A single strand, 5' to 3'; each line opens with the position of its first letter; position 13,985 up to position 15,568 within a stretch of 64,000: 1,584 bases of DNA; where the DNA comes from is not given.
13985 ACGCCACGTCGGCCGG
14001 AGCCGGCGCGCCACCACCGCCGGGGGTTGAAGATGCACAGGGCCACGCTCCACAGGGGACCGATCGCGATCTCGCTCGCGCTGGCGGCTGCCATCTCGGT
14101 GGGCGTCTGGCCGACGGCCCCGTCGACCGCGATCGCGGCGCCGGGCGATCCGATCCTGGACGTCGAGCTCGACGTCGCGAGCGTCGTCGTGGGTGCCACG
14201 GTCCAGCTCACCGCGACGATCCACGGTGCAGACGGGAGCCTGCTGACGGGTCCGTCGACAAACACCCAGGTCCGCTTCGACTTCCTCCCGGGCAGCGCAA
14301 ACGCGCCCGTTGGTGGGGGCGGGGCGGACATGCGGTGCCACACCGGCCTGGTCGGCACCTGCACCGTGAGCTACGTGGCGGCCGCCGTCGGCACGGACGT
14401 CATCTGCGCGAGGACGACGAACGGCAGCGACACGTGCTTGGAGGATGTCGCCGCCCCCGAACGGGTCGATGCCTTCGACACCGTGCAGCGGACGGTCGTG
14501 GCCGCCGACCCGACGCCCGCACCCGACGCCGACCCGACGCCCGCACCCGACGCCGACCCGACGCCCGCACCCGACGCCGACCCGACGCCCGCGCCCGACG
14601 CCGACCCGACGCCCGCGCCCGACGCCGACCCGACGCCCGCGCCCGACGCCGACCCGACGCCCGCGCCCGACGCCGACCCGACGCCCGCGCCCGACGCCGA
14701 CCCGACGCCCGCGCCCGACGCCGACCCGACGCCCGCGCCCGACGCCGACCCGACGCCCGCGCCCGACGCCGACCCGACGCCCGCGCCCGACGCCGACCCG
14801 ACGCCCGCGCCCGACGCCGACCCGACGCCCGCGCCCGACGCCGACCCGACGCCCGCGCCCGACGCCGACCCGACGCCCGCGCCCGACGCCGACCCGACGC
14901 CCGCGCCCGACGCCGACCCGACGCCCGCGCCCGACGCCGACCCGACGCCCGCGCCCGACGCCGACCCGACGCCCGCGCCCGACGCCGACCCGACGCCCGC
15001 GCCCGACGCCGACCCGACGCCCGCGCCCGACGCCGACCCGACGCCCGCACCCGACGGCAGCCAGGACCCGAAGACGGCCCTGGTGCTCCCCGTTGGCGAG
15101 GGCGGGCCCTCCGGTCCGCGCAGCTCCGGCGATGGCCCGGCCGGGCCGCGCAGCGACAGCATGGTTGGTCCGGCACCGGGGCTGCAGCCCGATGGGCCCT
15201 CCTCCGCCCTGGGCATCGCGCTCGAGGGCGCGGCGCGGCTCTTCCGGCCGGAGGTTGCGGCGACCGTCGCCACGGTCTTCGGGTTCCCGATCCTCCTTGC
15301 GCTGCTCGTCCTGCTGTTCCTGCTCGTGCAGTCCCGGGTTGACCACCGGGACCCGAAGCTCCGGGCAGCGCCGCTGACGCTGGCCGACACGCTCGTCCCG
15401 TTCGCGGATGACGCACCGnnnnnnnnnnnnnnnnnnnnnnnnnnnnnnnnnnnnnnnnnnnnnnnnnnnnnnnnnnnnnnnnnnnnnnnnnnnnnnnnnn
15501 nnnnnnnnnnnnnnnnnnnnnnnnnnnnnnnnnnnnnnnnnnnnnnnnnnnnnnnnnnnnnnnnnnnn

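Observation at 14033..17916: Surface protein with 23 identical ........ repeats, translationally coupled to a GGDEF-EAL membrane sensor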

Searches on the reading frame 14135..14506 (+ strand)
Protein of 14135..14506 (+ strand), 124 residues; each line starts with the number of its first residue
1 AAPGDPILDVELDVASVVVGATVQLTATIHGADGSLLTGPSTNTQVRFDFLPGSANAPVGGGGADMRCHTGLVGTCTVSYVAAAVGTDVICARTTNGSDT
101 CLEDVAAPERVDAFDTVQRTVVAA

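Call 19: find_homologous_proteins(query=A2, max_evalue=0.1)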
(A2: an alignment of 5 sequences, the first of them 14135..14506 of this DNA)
Query A2 (5 sequences) (124 aa, profile of the alignment): 12 proteins with E <= 0.1 among 8000 candidates.
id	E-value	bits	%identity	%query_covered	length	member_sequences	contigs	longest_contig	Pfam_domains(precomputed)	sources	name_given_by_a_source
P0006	1.1e-40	157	42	90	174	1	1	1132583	-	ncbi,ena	-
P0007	6.1e-40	154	43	90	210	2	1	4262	-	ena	-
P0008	9.6e-40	153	41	90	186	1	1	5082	-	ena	-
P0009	1.1e-38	150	69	79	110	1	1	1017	-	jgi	jgi:hypothetical protein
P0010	6.8e-38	147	40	91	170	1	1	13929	-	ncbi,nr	ncbi:MAG TPA: hypothetical protein VHK05_02855, partial [Candidatus Limnocylindrales bacterium]|nr:h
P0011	1.6e-33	133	43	92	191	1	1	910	-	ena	-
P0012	2.3e-33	133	39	94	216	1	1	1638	-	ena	-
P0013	6.8e-27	112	46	64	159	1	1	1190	-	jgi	jgi:hypothetical protein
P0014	2.7e-19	87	37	82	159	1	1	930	PF02369.23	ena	-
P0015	5.4e-13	67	54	40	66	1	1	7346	-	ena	-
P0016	3.4e-7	48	63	32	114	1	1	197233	-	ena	-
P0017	4.9e-6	45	69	32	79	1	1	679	-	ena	-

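Call 24: find_related_loci(query=A2, collection=genome_contigs, flank=8000)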
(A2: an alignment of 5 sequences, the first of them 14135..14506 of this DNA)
Query A2 (124 aa) in genome_contigs; peptide patterns used: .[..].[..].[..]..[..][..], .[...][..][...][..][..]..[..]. (x = any residue, [..] = any of these).
599 stretches matched a pattern (row limit reached: there are more); 16 encode a relative of the query (tblastn E <= 1e-3); 16 distinct loci.
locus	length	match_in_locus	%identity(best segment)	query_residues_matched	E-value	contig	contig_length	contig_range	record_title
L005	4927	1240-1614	66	1-124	6e-47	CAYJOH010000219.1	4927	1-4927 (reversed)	MAG TPA_asm: uncultured Anaerolineaceae bacterium isolate ERP124720_co1_4 genome assembly, contig: NODE_18679_length_492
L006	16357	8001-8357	68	5-123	7e-47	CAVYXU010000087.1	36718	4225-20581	MAG: uncultured Chloroflexia bacterium isolate MFD05684.bin.3.404 genome assembly, contig: contig_97937, whole genome sh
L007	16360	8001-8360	65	7-123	5e-43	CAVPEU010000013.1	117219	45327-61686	MAG: uncultured Chloroflexia bacterium isolate MFD10097.bin.1.8 genome assembly, contig: contig_21210, whole genome shot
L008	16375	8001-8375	66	1-124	5e-42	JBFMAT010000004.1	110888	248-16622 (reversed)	MAG: Chloroflexota bacterium isolate MAG145 MAG145_4, whole genome shotgun sequence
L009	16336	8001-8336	52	8-121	2e-29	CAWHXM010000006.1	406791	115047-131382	MAG: uncultured Chloroflexia bacterium isolate MFD02242.bin.2.56 genome assembly, contig: contig_8050, whole genome shot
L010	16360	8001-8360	50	1-121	3e-29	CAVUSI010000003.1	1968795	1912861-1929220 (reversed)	MAG: uncultured Chloroflexia bacterium isolate MFD06085.bin.2.4 genome assembly, contig: contig_6903, whole genome shotg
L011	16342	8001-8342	50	8-121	2e-28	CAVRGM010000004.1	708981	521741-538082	MAG: uncultured Chloroflexia bacterium isolate MFD05442.bin.1.287 genome assembly, contig: contig_33751, whole genome sh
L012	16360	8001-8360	49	1-121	1e-28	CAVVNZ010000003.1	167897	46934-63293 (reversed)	MAG: uncultured Chloroflexia bacterium isolate MFD03975.bin.3.6 genome assembly, contig: contig_119889, whole genome sho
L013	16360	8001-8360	48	1-121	3e-28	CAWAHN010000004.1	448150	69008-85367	MAG: uncultured Chloroflexia bacterium isolate MFD02134.bin.2.85 genome assembly, contig: contig_11794, whole genome sho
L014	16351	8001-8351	45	8-124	2e-25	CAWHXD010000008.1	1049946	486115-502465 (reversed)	MAG: uncultured Chloroflexia bacterium isolate MFD02416.bin.2.153 genome assembly, contig: contig_32568, whole genome sh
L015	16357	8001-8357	43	1-119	3e-19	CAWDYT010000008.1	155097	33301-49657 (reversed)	MAG: uncultured Chloroflexia bacterium isolate MFD05747.bin.2.202 genome assembly, contig: contig_35808, whole genome sh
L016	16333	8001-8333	43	8-120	3e-19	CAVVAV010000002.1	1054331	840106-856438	MAG: uncultured Chloroflexia bacterium isolate MFD09206.bin.1.36 genome assembly, contig: contig_5633, whole genome shot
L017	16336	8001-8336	43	8-120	5e-19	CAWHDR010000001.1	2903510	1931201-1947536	MAG: uncultured Chloroflexia bacterium isolate MFD04212.bin.2.22 genome assembly, contig: contig_1642, whole genome shot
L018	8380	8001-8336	45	8-120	5e-19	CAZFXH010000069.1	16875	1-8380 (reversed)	MAG TPA_asm: uncultured Anaerolineaceae bacterium isolate binchicken_co31_243 genome assembly, contig: k141_4498825, who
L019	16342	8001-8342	42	8-119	1e-17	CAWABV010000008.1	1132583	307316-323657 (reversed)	MAG: uncultured Chloroflexia bacterium isolate MFD05176.bin.1.233 genome assembly, contig: contig_20815, whole genome sh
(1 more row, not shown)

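Call 27: predict_structure(alignment_id=A3)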
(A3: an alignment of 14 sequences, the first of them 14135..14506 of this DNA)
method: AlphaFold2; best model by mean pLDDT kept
length: 124 residues; sequences in the alignment: 14
mean_pLDDT: 86.5   pTM: 0.80
mean pLDDT of the five models: 86.5, 83.8, 83.0, 80.6, 71.6
residues with pLDDT >= 90: 69; 70-90: 42; 50-70: 12; < 50: 1
segments of 3 or more residues with pLDDT < 50: none
pLDDT, mean of each block of 10 residues (from residue 1): 75 95 95 86 86 85 75 93 95 79 82 89 95
secondary structure, 60 per line:
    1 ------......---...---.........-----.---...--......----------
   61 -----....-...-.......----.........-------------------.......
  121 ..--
elements in order: E7-12 E16-18 E22-30 E45-50 E66-69 E75-81 E86-94 E114-122

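Call 31: fold_search(model_id=the predicted structure, library=pdb)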
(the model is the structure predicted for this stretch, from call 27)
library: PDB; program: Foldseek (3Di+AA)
matches with E <= 10: 1855; with E <= 0.001: 31
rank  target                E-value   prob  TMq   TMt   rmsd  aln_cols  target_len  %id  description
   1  2kl6_MODEL_1_A        2.4e-05  1.00  0.53  0.60   6.3       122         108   17  Solution NMR structure of the CARDB domain of PF1109 from Pyrococcus furiosus. Northeast Structural Genomics C (released 2009-08-25)
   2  3idu_B                3.0e-05  1.00  0.59  0.65   5.8       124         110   14  Crystal Structure of the CARDB domain of the PF1109 protein in complex with di-metal ions from Pyrococcus furiosus, No (released 2009-08-04)
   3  2p9r_A                9.2e-05  1.00  0.59  0.69   3.3       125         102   12  Human alpha2-macroglogulin is composed of multiple domains, as predicted by homology with complement component C3 (released 2007-08-21)
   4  6tqd_B                1.4e-04  1.00  0.62  0.39   4.3       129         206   17  D00-D0 domain of Intimin (released 2021-01-13)
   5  3idu_A                1.4e-04  1.00  0.59  0.62   5.4       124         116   15  Crystal Structure of the CARDB domain of the PF1109 protein in complex with di-metal ions from Pyrococcus furiosus, No (released 2009-08-04)
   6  2qki_E                2.0e-04  1.00  0.45  0.33   5.5       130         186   17  Human C3c in complex with the inhibitor compstatin (released 2007-08-14)
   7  4aq1_C                2.4e-04  1.00  0.54  0.14   5.7       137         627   13  Structure of the SbsB S-layer protein of Geobacillus stearothermophilus PV72p2 in complex with nanobody KB6 (released 2012-06-13)
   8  3l3o_B                2.6e-04  1.00  0.50  0.37   4.3       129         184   17  Staphylococcal Complement Inhibitor (SCIN) in complex with Human Complement Component C3c (released 2010-08-04)
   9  3frp_G                2.8e-04  1.00  0.50  0.32   4.9       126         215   17  Crystal Structure of Cobra Venom Factor, a Co-factor for C3- and C5 convertase CVFBb (released 2009-04-28)
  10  2a74_B                2.8e-04  1.00  0.47  0.35   5.1       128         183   16  Human Complement Component C3c (released 2005-09-27)
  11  5dmy_A                3.3e-04  1.00  0.63  0.10   7.8       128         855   10  Beta-galactosidase - construct 33-930 (released 2016-10-05)
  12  2ox5_A                3.5e-04  1.00  0.40  0.45   8.1       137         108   17  The SoxYZ complex of Paracoccus pantotrophus (released 2007-05-22)
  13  6tpl_B                3.9e-04  1.00  0.55  0.37   4.9       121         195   16  D0-D1 domain of Intimin (released 2021-01-13)
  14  2p9r_B                4.4e-04  1.00  0.57  0.70   3.3       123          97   11  Human alpha2-macroglogulin is composed of multiple domains, as predicted by homology with complement component C3 (released 2007-08-21)
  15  4xed                  4.6e-04  1.00  0.47  0.58   8.5       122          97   16  PKD domain of M14-like peptidase from Thermoplasmatales archaeon SCGC AB-540-F20 (released 2015-05-13)
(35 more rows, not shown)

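Call 36: search_protein_representatives(alignment_id=A3)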
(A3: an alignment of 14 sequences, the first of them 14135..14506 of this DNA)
Query: 14 sequences, 369 profile positions. Proteins with E-value up to 0.001 (for the whole library): 9989; up to 1e-10: 527; up to 1e-30: 69. The best 150 are listed.
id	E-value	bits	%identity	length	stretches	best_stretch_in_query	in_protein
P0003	2.6e-147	507.6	-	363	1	4-369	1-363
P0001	1.4e-111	390.1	-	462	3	9-262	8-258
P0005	1.6e-93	330.6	-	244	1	1-254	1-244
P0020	2.3e-93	330.1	-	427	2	6-257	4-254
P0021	8.4e-83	295.3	-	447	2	6-262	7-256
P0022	3.3e-82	293.4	-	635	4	43-258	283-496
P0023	4.3e-81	289.7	-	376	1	8-367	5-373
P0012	6.5e-79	282.5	-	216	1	3-229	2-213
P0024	2.5e-78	280.6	-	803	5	38-166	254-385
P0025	4.9e-78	279.6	-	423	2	2-262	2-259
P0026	1.4e-77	278.2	-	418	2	7-265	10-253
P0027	2.0e-73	264.5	-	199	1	26-189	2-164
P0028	1.9e-72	261.3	-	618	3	11-221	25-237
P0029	7.5e-72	259.3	-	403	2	14-260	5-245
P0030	1.2e-71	258.6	-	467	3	47-226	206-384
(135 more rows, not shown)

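Call 74: search_solved_structures(query=A2, max_evalue=1)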
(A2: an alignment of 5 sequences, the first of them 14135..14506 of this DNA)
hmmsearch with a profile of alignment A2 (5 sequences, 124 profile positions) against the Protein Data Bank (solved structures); distinct sequences matched with E-value up to 1: 9.
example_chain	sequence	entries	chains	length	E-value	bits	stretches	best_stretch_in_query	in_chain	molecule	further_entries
2k7p_A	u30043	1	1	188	0.0022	21.4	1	59-90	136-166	Filamin-A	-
2bp3_A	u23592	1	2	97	0.0051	20.2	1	59-91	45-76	FILAMIN A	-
2aav_A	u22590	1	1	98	0.0051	20.2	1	59-91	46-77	Filamin A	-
5dcp_A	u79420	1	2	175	0.006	20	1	59-90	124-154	Filamin-B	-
2d7o_A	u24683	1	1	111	0.0072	19.7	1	58-92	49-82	Filamin-C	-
2eea_A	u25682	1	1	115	0.021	18.2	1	59-91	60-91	Filamin-B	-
2j3s_A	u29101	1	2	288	0.046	17.1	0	63-94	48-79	FILAMIN-A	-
2di9_A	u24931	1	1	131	0.37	14.2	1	61-87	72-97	Filamin-B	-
2di8_A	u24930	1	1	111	0.84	13.1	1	63-95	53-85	Filamin-B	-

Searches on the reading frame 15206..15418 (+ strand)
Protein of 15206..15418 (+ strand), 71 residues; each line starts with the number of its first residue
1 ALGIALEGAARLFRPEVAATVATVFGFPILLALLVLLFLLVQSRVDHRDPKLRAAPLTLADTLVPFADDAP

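Call 39: find_related_loci(query=A4, collection=metagenome_contigs, flank=5000)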
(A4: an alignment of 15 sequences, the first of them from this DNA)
Query A4 (71 aa) in metagenome_contigs; peptide patterns used: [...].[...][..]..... (x = any residue, [..] = any of these).
123 stretches matched a pattern; 46 encode a relative of the query (tblastn E <= 1e-3); 46 distinct loci.
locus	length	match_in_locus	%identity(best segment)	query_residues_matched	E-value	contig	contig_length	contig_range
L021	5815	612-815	72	2-69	9e-22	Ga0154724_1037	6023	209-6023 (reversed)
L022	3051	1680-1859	62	7-66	7e-20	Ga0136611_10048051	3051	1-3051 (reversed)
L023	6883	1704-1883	62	7-66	1e-19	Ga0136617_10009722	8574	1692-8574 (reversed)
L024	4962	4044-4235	58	6-69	1e-19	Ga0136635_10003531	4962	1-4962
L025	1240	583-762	60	10-69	2e-19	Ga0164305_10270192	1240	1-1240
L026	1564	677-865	60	10-70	3e-19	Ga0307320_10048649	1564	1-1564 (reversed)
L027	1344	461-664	50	2-69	3e-18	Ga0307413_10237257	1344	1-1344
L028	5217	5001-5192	52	6-69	3e-18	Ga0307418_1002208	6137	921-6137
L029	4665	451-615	62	12-66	5e-17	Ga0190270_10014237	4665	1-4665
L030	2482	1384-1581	48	5-70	5e-17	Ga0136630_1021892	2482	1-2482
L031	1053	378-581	60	2-69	7e-17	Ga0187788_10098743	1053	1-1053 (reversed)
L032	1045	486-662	56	11-69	8e-17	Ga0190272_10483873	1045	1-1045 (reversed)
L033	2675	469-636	63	14-69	1e-16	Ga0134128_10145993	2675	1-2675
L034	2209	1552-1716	58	12-66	1e-16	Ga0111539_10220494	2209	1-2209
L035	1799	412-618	55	2-66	2e-16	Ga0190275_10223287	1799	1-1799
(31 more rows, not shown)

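Call 73: search_solved_structures(query=A4, max_evalue=1)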
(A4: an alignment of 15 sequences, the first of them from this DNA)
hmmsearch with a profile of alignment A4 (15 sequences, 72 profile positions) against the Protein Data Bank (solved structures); distinct sequences matched with E-value up to 1: 0.
